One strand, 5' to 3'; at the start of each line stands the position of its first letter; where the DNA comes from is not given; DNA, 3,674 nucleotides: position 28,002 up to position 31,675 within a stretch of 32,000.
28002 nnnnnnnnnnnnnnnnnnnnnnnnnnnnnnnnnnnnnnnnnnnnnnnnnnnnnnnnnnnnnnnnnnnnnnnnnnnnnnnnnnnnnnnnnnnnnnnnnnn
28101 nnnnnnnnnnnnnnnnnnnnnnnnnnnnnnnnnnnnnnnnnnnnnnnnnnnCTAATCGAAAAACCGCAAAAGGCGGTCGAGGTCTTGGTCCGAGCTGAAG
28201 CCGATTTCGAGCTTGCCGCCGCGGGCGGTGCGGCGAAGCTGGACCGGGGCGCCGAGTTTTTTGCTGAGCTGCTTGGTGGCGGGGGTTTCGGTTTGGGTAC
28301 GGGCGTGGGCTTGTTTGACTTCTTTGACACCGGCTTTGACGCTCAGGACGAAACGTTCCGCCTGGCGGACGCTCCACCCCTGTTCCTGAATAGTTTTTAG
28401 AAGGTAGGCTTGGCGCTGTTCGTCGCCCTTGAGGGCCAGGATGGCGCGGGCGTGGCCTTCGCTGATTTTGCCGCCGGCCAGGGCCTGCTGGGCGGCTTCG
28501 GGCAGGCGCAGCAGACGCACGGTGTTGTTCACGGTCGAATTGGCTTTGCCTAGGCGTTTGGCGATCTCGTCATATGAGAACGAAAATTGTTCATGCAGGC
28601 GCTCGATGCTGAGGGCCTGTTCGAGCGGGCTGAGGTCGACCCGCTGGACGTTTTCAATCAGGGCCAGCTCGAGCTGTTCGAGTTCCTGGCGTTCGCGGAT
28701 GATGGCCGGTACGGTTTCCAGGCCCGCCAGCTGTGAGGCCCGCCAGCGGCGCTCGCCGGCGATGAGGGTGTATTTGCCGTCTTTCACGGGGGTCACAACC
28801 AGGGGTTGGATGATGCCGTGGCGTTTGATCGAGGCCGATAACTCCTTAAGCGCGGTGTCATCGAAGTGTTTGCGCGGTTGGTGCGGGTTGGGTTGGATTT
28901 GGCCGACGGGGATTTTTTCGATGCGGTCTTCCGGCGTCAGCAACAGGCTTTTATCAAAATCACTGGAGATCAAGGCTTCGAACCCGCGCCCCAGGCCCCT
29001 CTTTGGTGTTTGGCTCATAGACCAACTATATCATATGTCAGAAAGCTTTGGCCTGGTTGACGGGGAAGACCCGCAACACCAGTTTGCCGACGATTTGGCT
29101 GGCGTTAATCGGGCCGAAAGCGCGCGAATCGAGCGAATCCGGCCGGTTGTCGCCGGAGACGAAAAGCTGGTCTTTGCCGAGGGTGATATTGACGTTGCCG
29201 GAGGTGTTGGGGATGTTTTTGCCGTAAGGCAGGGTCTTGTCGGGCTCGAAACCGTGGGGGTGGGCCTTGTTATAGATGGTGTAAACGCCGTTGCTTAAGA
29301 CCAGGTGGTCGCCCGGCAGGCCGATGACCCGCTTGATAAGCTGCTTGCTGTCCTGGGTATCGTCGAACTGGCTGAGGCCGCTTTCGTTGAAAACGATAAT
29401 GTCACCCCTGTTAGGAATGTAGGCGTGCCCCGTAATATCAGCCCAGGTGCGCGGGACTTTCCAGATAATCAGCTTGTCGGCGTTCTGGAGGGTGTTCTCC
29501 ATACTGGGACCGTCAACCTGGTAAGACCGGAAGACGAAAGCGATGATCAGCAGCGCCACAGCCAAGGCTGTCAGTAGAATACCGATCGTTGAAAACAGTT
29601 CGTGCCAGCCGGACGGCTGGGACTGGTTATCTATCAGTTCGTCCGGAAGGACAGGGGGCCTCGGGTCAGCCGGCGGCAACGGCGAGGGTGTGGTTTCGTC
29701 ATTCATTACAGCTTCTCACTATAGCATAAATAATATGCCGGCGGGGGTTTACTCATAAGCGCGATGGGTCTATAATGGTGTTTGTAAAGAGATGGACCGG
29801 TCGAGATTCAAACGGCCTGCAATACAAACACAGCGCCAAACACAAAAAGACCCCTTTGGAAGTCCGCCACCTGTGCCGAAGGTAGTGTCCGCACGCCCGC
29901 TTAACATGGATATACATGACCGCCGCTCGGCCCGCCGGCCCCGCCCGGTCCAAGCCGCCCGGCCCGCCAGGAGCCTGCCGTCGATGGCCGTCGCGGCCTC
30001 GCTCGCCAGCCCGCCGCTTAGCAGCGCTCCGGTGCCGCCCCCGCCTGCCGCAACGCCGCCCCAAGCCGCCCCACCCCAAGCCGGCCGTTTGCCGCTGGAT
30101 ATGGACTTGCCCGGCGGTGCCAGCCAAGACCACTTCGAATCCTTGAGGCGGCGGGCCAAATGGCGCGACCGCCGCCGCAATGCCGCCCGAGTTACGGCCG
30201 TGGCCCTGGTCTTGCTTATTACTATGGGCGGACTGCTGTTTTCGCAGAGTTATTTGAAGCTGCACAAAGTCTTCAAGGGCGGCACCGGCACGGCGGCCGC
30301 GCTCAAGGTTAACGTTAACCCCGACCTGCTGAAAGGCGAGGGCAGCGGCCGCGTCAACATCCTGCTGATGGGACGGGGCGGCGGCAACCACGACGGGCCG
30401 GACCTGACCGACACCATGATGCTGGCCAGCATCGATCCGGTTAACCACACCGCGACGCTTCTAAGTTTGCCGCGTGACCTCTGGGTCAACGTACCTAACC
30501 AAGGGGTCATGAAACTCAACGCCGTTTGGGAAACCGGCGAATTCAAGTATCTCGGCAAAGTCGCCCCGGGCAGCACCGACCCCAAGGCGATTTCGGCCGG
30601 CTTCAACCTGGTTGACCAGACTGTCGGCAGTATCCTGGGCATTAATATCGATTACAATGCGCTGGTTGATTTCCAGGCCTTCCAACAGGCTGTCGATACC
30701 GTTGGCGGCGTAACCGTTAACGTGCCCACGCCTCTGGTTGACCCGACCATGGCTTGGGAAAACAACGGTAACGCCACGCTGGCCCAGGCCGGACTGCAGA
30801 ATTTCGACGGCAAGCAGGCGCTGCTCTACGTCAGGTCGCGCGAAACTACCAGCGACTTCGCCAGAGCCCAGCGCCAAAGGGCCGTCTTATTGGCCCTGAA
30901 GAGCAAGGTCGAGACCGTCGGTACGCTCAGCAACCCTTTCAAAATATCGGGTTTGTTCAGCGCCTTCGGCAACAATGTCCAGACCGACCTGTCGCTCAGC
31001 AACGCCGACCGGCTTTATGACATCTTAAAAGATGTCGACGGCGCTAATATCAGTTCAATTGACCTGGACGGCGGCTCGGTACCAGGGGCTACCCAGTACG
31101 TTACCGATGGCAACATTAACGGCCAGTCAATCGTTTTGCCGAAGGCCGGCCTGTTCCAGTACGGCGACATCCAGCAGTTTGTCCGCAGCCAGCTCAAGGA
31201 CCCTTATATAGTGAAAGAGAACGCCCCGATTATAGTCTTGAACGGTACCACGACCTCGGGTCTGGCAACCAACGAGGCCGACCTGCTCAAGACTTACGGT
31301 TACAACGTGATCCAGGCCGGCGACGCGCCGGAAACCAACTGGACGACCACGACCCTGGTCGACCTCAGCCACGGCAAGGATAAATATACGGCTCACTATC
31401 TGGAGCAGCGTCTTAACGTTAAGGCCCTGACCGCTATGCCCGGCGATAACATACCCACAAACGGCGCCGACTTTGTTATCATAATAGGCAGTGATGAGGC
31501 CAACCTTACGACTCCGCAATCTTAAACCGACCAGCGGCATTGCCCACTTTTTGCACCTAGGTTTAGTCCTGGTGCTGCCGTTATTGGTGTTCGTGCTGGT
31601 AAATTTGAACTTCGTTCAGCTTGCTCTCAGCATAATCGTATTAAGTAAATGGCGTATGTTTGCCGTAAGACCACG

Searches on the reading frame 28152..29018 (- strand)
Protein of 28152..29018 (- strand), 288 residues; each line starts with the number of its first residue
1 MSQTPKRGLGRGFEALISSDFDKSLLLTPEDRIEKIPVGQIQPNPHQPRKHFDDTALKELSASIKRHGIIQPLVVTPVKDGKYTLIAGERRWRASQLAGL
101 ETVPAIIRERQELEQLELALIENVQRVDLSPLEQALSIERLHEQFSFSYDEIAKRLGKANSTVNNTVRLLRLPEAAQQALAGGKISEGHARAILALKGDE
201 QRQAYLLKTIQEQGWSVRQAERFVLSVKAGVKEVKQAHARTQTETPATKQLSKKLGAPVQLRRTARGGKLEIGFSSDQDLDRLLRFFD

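Call 53: search_protein_families(library=pfam, proteins=[window:28152-29018:-], max_evalue=0.001)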
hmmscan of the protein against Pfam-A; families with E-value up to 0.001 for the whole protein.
window:28152-29018:- (288 aa): 4 families
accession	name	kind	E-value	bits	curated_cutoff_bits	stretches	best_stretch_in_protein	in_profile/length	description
PF02195.25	ParB_N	-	5.9e-37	126.1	26.3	1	32-125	2-95/95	ParB N-terminal domain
PF17762.8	HTH_ParB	-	1.1e-29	103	22.6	1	128-227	2-100/102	ParB HTH domain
PF23552.2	ParB_C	-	1.2e-08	34.7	23.8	1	249-286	10-48/50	ParB dimerisation domain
PF08281.18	Sigma70_r4_2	-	5.2e-05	23.2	25.7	1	141-168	21-48/54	Sigma-70, region 4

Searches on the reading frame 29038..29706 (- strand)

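Call 53: search_protein_families(library=pfam, proteins=[window:29038-29706:-], max_evalue=0.001)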
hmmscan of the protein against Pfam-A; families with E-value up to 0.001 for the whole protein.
window:29038-29706:- (222 aa): 1 family
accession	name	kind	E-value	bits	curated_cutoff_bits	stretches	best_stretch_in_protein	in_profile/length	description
PF10502.14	Peptidase_S26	-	2.6e-35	122.3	22.9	1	40-213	4-167/168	Signal peptidase, peptidase S26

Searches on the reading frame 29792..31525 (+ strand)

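Call 53: search_protein_families(library=pfam, proteins=[window:29792-31525:+], max_evalue=0.001)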
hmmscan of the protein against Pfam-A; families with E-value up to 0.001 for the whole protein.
window:29792-31525:+ (577 aa): 2 families
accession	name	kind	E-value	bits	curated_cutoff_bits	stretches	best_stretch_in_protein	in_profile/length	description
PF03816.19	LytR_cpsA_psr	-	2.6e-33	115.7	24.6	1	206-373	2-148/150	LytR_cpsA_psr family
PF13399.11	LytR_C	-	4.1e-10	40.9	22.2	1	479-568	3-85/86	LytR cell envelope-related transcriptional attenuator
